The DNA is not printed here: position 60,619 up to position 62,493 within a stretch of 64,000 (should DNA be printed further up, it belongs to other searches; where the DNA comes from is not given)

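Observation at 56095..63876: Glycan-modification-like accessory block: two GT-C-like membrane paralogs bracketing a UGM-like flavoenzyme, a lipoprotein, an orphan and a dead Rpn nuclease gene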

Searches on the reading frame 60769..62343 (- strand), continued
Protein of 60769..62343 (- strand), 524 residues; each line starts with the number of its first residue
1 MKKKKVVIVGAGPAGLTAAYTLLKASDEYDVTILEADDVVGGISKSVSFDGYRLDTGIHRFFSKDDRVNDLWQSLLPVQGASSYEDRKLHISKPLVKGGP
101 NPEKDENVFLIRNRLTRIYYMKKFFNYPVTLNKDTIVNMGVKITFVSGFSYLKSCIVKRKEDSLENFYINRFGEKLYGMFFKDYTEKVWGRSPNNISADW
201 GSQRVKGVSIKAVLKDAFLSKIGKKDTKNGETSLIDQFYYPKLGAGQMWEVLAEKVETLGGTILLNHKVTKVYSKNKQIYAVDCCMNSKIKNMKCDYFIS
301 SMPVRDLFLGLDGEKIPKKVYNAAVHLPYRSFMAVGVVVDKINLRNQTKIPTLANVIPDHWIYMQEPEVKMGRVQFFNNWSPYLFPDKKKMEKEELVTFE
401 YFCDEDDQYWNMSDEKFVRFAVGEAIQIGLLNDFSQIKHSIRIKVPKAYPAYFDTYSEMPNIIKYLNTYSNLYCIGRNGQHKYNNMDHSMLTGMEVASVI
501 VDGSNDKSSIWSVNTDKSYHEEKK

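Call 51: find_encoding_contigs(protein=P0140, flank=6000, max_places=1)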
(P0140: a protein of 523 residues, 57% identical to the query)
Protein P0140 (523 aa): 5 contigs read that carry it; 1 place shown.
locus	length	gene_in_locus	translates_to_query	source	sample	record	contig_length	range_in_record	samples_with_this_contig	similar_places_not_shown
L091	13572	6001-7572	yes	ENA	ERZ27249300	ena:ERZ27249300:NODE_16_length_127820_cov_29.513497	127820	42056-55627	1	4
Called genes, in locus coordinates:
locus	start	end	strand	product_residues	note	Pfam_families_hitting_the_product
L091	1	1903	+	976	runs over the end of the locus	PF03699:UPF0182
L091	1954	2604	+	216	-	PF01066:CDP-OH_P_transf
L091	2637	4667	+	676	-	PF22745:Nlig-Ia, PF01653:DNA_ligase_aden, PF03120:OB_DNA_ligase, PF03119:DNA_ligase_ZBD, PF12826:HHH_2, PF14520:HHH_5 (weak), PF00533:BRCT, PF12738:PTCB-BRCT, +1 more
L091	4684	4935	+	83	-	-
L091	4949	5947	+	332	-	PF05496:RuvB_N, PF01078:Mg_chelatase (faint), PF14532:Sigma54_activ_2 (weak), PF00004:AAA, PF07728:AAA_5, PF17864:AAA_lid_4, PF05491:WHD_RuvB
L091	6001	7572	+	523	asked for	PF01266:DAO (faint), PF01593:Amino_oxidase, PF01946:Thi4 (weak), PF13450:NAD_binding_8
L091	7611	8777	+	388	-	-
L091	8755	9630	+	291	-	-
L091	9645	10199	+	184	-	PF02677:QueH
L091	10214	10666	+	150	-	PF00300:His_Phos_1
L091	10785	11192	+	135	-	PF27217:AF_0155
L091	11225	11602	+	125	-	-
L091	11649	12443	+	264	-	PF01261:AP_endonuc_2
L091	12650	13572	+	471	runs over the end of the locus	PF01266:DAO (faint), PF03486:HI0933_like (faint), PF07992:Pyr_redox_2 (faint), PF00890:FAD_binding_2, PF21688:FAD-depend_C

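Call 56: search_protein_families(library=pfam, proteins=[L089:3940-5976:+, L091:7611-8777:+, L091:8755-9630:+], max_evalue=10)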
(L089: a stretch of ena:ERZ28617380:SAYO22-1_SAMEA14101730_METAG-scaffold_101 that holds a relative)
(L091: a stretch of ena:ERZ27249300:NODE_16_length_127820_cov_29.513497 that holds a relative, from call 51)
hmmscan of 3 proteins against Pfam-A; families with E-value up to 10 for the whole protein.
L089:3940-5976:+ (678 aa): 0 families

L091:7611-8777:+ (388 aa): 2 families
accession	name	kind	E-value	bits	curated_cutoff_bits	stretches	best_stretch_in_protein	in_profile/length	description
PF01988.24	VIT1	-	0.039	14.2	28.1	1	272-329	132-187/214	VIT family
PF11669.13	WBP-1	-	0.16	13.1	28.1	1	181-211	16-46/102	WW domain-binding protein 1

L091:8755-9630:+ (291 aa): 3 families
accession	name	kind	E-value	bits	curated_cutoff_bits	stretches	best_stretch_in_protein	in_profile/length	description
PF14897.12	EpsG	-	1.5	8.3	30.1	1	39-262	91-313/326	EpsG family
PF19293.4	CdaA_N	-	7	7.3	23.8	0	166-202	39-75/81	CdaA N-terminal transmembrane domain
PF24003.1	DUF7319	-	9.2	6.1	27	1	181-239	117-175/205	Domain of unknown function (DUF7319)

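Call 74: search_solved_structures(query=A2, max_evalue=1e-15, show_alignments=2)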
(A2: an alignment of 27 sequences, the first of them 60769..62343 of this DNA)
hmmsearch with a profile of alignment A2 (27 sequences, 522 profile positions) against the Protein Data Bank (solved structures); distinct sequences matched with E-value up to 1e-15: 14.
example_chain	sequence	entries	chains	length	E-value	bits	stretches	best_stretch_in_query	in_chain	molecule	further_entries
4dsg_A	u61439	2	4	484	6.1e-20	74.6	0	161-504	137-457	UDP-galactopyranose mutase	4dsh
3uka_A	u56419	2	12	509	2.4e-19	72.6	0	112-502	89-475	UDP-galactopyranose mutase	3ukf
3ukl_A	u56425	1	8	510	2.5e-19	72.6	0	112-502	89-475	UDP-galactopyranose mutase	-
3ukh_A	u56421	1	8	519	2.7e-19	72.4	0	112-502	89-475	UDP-galactopyranose mutase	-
4u8l_A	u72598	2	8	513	3.2e-19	72.2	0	111-502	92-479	UDP-galactopyranose mutase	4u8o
4u8k_A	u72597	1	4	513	3.3e-19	72.2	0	110-502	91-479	UDP-galactopyranose mutase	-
3ute_A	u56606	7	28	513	3.4e-19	72.1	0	111-502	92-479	UDP-galactopyranose mutase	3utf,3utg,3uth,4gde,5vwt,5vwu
4u8j_A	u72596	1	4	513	3.7e-19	72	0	153-502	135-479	UDP-galactopyranose mutase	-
3ukq_A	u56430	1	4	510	1.1e-18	70.5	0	112-502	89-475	UDP-galactopyranose mutase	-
3ukk_A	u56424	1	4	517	1.1e-18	70.4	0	112-502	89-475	UDP-galactopyranose mutase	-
3ukp_A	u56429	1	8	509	3.1e-18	68.9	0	111-502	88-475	UDP-galactopyranose mutase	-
4u8i_A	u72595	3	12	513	7.1e-18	67.8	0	111-502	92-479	UDP-galactopyranose mutase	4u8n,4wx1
5hhf_A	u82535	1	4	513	9e-18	67.4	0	111-502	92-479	UDP-galactopyranose mutase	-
4u8m_A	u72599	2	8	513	9.7e-18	67.3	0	111-502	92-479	UDP-galactopyranose mutase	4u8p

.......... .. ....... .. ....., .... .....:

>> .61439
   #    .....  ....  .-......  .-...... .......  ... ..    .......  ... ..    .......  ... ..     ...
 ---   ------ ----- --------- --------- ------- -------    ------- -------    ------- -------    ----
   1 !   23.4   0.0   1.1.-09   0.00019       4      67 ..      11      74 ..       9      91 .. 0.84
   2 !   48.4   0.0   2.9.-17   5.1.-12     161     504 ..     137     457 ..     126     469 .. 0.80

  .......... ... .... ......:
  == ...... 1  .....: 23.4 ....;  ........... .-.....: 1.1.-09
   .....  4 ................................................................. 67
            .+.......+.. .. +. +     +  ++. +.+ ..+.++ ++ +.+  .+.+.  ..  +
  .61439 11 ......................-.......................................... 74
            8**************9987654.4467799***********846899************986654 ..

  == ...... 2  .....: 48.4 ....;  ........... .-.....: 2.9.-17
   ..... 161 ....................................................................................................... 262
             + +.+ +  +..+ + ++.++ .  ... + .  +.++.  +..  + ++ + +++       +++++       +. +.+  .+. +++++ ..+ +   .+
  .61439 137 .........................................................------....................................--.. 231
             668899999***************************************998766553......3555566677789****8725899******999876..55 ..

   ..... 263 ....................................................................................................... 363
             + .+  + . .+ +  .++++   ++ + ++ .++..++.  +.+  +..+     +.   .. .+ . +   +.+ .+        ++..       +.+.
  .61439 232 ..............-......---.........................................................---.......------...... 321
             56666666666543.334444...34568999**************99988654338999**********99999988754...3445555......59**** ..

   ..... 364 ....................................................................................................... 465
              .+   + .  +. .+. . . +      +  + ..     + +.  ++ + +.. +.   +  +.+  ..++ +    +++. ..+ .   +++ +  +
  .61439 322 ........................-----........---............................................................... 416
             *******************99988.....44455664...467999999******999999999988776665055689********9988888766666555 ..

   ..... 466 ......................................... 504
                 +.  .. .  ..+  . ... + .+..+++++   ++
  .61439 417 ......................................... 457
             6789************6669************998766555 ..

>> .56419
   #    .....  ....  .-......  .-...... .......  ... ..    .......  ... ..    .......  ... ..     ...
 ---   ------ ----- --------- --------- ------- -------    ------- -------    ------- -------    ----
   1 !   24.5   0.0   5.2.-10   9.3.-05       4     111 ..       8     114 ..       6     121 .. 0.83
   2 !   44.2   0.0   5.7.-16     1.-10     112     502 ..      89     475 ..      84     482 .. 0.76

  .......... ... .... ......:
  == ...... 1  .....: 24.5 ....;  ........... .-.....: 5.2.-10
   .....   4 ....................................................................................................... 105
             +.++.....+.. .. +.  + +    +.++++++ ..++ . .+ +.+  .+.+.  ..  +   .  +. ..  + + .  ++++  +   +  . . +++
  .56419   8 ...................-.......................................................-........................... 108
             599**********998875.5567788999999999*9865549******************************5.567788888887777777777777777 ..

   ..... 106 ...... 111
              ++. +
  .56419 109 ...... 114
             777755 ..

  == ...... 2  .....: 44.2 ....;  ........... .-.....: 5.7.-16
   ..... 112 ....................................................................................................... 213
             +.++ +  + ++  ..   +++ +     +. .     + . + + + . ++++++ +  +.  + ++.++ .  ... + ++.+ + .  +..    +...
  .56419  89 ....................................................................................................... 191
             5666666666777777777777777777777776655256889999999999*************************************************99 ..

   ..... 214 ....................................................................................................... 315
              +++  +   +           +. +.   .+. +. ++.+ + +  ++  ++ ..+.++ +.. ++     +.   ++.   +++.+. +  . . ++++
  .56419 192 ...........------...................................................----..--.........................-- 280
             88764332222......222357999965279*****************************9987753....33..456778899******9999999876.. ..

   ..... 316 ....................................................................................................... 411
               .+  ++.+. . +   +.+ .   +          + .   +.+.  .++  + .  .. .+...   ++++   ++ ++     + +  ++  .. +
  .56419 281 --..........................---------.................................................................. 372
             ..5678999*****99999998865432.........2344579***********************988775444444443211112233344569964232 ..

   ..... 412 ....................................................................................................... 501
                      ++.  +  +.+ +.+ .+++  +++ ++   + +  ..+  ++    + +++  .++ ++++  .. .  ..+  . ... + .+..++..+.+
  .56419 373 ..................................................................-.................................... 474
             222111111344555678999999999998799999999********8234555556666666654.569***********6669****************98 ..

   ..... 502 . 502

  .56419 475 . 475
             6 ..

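Call 75: find_encoding_contigs(protein=P0036, flank=10000, max_places=3)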
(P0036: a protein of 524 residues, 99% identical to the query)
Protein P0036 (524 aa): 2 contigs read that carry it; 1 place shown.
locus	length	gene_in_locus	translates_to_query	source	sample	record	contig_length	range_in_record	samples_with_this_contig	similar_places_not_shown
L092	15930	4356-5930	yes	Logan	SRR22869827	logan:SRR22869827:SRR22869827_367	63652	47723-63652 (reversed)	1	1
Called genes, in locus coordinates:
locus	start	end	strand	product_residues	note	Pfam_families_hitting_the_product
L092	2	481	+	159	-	?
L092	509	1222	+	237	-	PF06325:PrmA, PF05175:MTS, PF13847:Methyltransf_31, PF08242:Methyltransf_12 (weak), PF13649:Methyltransf_25, PF07669:Eco57I (weak)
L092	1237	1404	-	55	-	-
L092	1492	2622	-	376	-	PF01098:FTSW_RODA_SPOVE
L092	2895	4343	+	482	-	-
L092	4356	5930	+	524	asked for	PF01266:DAO (weak), PF01593:Amino_oxidase, PF01946:Thi4 (weak), PF03486:HI0933_like (faint), PF07992:Pyr_redox_2 (faint), PF12831:FAD_oxidored (faint), PF13450:NAD_binding_8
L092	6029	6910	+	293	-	-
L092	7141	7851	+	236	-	-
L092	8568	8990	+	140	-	-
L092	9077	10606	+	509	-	-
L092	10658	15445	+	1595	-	PF14480:DNA_pol3_a_NI, PF02811:PHP (faint), PF00929:RNase_T, PF07733:DNA_pol3_alpha, PF17657:DNA_pol3_finger, PF12836:HHH_3 (weak), PF14579:HHH_6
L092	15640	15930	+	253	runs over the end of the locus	PF04383:KilA-N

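Call 83: find_related_loci(query=A2, collection=metagenome_contigs, flank=5000)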
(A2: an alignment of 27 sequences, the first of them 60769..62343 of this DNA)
Query A2 (524 aa) in metagenome_contigs; peptide patterns used: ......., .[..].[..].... (x = any residue, [..] = any of these).
600 stretches matched a pattern (row limit reached: there are more); 593 encode a relative of the query (tblastn E <= 1e-3); the best 80 are kept; 80 distinct loci.
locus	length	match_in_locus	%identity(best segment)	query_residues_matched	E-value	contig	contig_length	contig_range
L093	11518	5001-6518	58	1-516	0e+0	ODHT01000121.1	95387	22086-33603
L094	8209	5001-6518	57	1-516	0e+0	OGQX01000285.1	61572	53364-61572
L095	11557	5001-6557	54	3-524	0e+0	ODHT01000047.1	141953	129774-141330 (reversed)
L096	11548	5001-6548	55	4-523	0e+0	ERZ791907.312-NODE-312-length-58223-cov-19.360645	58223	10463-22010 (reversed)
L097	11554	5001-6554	55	4-523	0e+0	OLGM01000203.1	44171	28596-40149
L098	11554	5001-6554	55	4-523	0e+0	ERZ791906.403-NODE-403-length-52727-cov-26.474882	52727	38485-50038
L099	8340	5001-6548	54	4-523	0e+0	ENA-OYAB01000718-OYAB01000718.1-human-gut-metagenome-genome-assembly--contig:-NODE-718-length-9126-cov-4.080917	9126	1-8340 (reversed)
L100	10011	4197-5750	54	4-524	0e+0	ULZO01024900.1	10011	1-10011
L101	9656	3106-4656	55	4-523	0e+0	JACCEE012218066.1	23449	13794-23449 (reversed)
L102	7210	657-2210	54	4-524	0e+0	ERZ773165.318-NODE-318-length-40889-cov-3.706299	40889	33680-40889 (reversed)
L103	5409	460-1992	54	4-523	0e+0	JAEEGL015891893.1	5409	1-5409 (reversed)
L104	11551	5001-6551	52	2-524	0e+0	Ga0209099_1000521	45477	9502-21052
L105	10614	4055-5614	52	4-523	0e+0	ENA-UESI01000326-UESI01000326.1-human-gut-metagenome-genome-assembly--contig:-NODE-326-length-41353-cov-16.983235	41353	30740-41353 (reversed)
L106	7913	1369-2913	52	3-523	0e+0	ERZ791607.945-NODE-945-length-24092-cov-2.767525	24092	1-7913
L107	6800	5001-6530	52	4-522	0e+0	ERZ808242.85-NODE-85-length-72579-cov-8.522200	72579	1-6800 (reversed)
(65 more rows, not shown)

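Call 94: search_protein_families(library=padloc, proteins=[L092:6029-6910:+, L092:7141-7851:+], max_evalue=0.01)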
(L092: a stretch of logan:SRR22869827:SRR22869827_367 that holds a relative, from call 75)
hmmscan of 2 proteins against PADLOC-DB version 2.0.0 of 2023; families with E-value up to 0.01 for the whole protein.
L092:6029-6910:+ (293 aa): 0 families

L092:7141-7851:+ (236 aa): 1 family
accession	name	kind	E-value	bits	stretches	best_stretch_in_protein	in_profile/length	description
PDLC00221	KwaA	-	0.0066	14.4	1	58-106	113-162/173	Unknown function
